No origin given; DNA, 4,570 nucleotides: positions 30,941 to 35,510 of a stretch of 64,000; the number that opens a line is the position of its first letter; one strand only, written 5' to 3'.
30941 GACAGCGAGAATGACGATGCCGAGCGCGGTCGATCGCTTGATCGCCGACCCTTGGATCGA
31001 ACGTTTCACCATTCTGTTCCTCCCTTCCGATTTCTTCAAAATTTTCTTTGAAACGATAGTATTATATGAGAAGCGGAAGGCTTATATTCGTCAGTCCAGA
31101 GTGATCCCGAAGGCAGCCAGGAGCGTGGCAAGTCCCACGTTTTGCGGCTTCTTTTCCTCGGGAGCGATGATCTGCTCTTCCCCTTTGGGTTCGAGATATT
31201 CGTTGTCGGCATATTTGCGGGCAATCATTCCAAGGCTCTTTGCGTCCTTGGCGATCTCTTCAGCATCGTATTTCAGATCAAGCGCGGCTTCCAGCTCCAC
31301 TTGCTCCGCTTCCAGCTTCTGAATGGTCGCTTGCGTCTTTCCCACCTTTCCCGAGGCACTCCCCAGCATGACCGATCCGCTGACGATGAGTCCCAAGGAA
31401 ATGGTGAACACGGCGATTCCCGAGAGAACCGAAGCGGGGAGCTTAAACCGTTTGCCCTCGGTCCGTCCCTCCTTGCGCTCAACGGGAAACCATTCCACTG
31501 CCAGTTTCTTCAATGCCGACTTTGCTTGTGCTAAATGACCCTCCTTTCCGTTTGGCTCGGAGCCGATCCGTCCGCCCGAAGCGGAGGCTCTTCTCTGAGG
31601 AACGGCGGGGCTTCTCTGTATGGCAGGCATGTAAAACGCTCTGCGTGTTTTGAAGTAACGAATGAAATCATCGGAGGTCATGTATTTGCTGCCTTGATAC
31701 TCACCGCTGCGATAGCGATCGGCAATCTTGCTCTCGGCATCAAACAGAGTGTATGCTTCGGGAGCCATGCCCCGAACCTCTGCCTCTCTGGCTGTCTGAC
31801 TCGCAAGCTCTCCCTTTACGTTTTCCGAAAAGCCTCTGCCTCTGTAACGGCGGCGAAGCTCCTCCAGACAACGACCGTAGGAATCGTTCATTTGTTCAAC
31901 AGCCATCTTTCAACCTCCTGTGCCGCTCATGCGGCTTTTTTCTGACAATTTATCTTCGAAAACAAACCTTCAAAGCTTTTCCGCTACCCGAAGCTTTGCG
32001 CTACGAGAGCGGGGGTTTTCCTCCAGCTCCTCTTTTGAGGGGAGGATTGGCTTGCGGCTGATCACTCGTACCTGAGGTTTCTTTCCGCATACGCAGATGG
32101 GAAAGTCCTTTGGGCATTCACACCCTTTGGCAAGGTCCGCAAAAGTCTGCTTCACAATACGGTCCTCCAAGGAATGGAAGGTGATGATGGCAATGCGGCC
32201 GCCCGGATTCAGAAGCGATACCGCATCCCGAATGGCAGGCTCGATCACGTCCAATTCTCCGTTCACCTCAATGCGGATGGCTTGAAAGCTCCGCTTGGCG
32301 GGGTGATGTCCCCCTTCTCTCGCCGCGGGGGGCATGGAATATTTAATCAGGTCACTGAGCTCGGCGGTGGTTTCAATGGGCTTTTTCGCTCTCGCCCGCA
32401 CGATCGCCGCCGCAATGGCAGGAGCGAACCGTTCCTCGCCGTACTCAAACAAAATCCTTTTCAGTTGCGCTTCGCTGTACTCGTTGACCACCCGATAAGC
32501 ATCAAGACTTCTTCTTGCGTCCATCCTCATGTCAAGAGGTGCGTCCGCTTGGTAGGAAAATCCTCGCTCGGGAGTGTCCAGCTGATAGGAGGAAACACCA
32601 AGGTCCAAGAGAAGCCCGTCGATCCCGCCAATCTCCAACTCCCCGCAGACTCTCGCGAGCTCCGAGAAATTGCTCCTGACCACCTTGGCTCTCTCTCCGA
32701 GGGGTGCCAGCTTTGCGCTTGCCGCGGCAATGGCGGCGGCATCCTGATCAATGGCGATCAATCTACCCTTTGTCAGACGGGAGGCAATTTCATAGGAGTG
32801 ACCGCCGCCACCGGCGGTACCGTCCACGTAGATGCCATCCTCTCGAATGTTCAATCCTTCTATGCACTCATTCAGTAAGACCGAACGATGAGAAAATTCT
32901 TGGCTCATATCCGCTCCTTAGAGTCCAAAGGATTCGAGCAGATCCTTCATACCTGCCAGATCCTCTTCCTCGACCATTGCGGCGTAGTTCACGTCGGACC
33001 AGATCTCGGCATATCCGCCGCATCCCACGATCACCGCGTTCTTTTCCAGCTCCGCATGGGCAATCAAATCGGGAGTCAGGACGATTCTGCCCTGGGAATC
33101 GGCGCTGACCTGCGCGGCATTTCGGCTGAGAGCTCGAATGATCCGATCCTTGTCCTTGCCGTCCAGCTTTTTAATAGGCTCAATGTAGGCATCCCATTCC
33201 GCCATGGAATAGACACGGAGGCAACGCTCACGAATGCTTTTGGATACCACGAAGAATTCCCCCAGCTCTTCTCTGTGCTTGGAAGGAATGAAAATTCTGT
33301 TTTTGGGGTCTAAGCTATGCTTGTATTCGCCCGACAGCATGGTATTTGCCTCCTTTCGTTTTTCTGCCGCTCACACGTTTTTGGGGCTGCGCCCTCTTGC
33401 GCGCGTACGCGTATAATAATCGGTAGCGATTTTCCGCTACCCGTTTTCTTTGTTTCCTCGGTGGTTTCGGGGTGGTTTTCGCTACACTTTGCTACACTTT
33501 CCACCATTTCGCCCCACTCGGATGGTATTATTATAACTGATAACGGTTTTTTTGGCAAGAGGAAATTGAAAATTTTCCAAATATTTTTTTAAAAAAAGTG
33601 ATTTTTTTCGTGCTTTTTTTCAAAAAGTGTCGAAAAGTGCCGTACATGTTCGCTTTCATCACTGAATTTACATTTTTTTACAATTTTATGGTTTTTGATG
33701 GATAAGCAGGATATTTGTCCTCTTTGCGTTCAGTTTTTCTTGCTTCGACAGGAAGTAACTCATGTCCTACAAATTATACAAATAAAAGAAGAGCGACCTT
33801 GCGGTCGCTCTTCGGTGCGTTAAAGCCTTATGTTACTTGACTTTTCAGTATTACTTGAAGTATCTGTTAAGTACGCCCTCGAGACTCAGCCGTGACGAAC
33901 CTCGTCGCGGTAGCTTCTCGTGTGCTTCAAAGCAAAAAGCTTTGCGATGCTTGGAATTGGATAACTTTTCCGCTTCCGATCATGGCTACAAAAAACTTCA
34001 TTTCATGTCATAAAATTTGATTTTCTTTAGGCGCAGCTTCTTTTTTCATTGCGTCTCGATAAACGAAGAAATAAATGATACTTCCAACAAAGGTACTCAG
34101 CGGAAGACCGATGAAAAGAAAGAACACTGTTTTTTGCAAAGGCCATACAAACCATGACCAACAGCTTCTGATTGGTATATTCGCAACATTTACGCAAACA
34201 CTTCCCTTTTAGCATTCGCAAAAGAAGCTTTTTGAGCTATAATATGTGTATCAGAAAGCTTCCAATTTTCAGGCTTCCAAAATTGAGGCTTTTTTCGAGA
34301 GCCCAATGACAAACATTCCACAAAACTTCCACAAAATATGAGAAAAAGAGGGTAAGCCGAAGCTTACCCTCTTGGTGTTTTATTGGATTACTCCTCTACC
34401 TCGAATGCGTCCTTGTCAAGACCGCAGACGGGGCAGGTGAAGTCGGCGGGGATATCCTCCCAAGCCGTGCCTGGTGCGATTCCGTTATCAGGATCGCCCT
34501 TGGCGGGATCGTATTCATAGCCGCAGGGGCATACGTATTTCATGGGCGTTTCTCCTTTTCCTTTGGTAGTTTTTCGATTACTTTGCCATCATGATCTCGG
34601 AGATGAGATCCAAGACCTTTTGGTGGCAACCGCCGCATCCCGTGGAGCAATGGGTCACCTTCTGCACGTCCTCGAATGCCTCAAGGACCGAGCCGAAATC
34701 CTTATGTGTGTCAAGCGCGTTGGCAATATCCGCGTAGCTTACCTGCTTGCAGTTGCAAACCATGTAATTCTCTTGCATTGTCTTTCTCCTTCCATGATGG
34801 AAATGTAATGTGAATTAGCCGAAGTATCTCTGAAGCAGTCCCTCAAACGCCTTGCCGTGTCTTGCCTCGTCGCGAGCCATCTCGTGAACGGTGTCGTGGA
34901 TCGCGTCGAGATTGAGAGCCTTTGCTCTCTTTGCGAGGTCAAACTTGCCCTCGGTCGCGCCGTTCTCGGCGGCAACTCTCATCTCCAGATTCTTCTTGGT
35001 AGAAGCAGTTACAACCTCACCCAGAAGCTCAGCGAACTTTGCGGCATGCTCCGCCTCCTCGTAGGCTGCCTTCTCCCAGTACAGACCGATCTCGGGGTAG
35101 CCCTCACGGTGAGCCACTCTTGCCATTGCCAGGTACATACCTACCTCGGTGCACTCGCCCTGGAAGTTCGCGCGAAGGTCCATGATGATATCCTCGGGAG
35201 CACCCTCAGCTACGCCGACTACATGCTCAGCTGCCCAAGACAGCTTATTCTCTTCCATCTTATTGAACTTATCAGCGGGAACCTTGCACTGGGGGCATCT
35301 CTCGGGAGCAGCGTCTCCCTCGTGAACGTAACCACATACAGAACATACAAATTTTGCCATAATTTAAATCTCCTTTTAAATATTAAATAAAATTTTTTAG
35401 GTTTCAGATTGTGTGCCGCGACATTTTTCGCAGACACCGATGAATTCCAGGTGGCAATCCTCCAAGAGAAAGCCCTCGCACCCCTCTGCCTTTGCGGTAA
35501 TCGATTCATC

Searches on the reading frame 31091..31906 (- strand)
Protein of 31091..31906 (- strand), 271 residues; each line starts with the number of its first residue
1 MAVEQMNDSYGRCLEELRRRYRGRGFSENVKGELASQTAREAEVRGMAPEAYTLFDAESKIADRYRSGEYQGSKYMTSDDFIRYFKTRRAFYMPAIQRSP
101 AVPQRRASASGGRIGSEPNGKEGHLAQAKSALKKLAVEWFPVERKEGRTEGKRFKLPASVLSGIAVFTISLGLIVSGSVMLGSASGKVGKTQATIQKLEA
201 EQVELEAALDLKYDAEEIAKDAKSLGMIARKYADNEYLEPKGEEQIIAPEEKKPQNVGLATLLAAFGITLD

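Call 31: search_protein_families(library=ncbifam, proteins=[window:31091-31906:-])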
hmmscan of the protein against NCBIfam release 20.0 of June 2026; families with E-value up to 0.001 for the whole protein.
window:31091-31906:- (271 aa): 1 family
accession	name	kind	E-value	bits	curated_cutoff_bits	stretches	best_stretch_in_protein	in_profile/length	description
NF053549.1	FtsL_Actino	equivalog_domain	6.9e-05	22.7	55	1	164-230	8-74/83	cell division protein FtsL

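Call 32: search_protein_families(library=pfam, proteins=[window:31091-31906:-])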
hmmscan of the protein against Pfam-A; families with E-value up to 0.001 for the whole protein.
window:31091-31906:- (271 aa): 1 family
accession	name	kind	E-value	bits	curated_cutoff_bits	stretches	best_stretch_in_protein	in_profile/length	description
PF04977.20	DivIC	-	2.3e-05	24.5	28.9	1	165-228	3-68/80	Septum formation initiator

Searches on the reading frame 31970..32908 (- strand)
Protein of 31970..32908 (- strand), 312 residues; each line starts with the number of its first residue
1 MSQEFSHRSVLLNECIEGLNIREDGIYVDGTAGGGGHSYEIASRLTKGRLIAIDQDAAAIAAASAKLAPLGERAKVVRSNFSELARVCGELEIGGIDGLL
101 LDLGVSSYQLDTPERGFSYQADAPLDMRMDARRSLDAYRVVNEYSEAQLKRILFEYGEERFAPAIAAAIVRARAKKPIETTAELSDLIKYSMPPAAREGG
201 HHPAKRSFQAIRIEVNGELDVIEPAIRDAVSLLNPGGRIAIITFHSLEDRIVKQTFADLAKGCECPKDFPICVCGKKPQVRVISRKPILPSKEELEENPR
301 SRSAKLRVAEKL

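Call 31: search_protein_families(library=ncbifam, proteins=[window:31970-32908:-])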
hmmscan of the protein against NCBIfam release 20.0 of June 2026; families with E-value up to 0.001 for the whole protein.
window:31970-32908:- (312 aa): 2 families
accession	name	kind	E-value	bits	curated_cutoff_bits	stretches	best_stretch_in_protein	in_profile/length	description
TIGR00006.1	TIGR00006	equivalog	1.6e-116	389.1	154.3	1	3-311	3-309/310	16S rRNA (cytosine(1402)-N(4))-methyltransferase RsmH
NF053511.1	tRNA_U34_MnmM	equivalog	0.0001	21.9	135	0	21-90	15-87/183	tRNA 5-(aminomethyl)-2-thiouridylate-methyltransferase MnmM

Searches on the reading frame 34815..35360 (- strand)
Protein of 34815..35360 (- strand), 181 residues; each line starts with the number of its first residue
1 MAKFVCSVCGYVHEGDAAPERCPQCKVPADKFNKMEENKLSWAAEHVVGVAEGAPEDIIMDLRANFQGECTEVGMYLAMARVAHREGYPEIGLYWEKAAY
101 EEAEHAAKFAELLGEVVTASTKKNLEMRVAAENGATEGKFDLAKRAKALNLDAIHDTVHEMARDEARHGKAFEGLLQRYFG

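Call 32: search_protein_families(library=pfam, proteins=[window:34815-35360:-])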
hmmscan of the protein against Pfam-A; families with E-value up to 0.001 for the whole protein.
window:34815-35360:- (181 aa): 4 families
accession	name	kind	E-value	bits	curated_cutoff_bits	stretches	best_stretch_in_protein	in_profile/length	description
PF21349.2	RUBY_RBDX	-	8.1e-15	54.4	26.5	1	4-32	1-29/30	Rubrerythrin, rubredoxin-like domain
PF02915.23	Rubrerythrin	-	1.4e-11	45.4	22.8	1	62-175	3-136/137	Rubrerythrin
PF00210.30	Ferritin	-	0.00026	21.4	24.5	0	73-116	15-58/142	Ferritin-like domain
PF03232.19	COQ7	-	0.00091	19.3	23.5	0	62-116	7-59/169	Ubiquinone biosynthesis protein COQ7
